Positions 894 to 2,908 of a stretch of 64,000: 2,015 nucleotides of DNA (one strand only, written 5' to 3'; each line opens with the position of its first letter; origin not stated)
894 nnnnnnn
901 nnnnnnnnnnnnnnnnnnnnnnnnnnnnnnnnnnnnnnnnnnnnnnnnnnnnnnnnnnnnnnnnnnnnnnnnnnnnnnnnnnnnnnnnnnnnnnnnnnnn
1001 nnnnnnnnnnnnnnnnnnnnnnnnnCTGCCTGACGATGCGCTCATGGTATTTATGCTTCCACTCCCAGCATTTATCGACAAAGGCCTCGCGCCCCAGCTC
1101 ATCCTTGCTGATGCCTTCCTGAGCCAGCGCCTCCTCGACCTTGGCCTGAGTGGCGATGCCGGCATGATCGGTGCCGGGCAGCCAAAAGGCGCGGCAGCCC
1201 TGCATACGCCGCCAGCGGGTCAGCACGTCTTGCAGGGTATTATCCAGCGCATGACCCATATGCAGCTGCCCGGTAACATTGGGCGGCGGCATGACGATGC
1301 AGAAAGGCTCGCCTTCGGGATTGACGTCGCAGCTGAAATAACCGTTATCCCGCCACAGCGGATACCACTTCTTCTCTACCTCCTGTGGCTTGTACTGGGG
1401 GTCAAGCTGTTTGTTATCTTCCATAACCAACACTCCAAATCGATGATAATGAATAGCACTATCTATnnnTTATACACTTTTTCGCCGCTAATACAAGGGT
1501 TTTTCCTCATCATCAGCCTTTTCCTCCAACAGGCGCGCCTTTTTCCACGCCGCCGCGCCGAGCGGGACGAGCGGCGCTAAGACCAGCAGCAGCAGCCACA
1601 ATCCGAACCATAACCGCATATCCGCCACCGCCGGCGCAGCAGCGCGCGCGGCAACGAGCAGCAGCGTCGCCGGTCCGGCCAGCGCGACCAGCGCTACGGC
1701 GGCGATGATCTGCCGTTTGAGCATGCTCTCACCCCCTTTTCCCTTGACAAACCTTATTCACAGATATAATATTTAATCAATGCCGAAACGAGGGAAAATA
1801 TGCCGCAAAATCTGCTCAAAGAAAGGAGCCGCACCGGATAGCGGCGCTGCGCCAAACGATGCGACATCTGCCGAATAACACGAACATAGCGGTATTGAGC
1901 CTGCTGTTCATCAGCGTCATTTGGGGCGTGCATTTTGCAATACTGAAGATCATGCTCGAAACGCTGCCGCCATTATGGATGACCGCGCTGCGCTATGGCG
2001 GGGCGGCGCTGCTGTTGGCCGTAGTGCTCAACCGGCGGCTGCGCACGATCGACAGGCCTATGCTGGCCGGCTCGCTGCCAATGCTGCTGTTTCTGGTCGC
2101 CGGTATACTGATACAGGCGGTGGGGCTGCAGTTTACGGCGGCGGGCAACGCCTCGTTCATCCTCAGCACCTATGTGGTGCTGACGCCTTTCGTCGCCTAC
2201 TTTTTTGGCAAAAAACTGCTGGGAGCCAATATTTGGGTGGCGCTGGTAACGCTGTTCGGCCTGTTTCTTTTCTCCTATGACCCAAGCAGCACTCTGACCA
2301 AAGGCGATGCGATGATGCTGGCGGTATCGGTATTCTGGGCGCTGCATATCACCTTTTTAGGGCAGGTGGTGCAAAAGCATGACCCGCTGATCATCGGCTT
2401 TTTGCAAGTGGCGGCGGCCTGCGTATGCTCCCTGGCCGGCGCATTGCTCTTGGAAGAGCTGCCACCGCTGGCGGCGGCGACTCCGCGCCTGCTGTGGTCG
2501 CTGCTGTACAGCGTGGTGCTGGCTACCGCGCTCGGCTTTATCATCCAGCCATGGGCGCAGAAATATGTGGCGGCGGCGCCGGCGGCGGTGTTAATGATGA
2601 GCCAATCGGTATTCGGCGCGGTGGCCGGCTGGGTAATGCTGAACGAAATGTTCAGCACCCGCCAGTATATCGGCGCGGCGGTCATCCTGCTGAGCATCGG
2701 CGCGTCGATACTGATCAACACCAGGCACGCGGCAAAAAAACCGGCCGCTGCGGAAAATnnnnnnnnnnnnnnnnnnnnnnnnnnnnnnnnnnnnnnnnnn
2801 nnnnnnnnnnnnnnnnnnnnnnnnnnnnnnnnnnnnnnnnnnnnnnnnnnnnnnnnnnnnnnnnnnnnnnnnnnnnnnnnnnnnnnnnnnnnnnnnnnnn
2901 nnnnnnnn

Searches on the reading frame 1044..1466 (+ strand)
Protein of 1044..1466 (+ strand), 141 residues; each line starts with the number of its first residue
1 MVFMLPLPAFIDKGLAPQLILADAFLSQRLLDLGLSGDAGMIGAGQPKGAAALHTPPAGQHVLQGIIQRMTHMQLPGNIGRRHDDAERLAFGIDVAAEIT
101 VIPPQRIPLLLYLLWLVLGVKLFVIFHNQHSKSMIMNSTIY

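Call 34: find_encoding_contigs(protein=window:1044-1466:+, flank=10000, max_places=3)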
Protein window:1044-1466:+ (141 aa): no gene with exactly this product is on record in the collection.

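Call 55: search_protein_families(library=pfam, proteins=[window:1044-1466:+], max_evalue=0.1)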
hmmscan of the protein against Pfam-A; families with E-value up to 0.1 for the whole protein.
window:1044-1466:+ (141 aa): 0 families

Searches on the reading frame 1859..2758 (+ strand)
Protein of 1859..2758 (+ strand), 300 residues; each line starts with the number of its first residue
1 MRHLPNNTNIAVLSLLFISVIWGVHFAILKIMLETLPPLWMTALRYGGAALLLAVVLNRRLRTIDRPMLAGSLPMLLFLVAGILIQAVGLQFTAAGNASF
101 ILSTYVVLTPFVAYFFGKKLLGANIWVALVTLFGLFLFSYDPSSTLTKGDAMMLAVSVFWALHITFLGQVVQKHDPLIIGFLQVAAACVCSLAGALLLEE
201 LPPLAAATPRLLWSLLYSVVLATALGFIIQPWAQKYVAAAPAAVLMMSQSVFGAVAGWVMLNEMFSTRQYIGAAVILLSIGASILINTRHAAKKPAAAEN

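Call 28: search_protein_families(library=pfam, proteins=[window:1859-2758:+], max_evalue=0.001)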
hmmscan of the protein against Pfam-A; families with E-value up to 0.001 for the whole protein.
window:1859-2758:+ (300 aa): 1 family
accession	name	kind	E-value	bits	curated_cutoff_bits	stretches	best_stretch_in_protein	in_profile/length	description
PF00892.27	EamA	-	1.8e-29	103.1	28.2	2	148-280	2-130/135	EamA-like transporter family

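Call 35: find_encoding_contigs(protein=window:1859-2758:+, flank=10000, max_places=4)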
Protein window:1859-2758:+ (300 aa): 1 contig read that carries it; 1 place shown.
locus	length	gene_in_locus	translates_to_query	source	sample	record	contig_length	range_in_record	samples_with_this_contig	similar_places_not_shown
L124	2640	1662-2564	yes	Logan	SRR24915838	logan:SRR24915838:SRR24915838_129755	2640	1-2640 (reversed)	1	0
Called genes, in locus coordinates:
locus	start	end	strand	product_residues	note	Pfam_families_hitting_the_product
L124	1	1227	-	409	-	?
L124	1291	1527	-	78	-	-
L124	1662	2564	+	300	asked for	PF00892:EamA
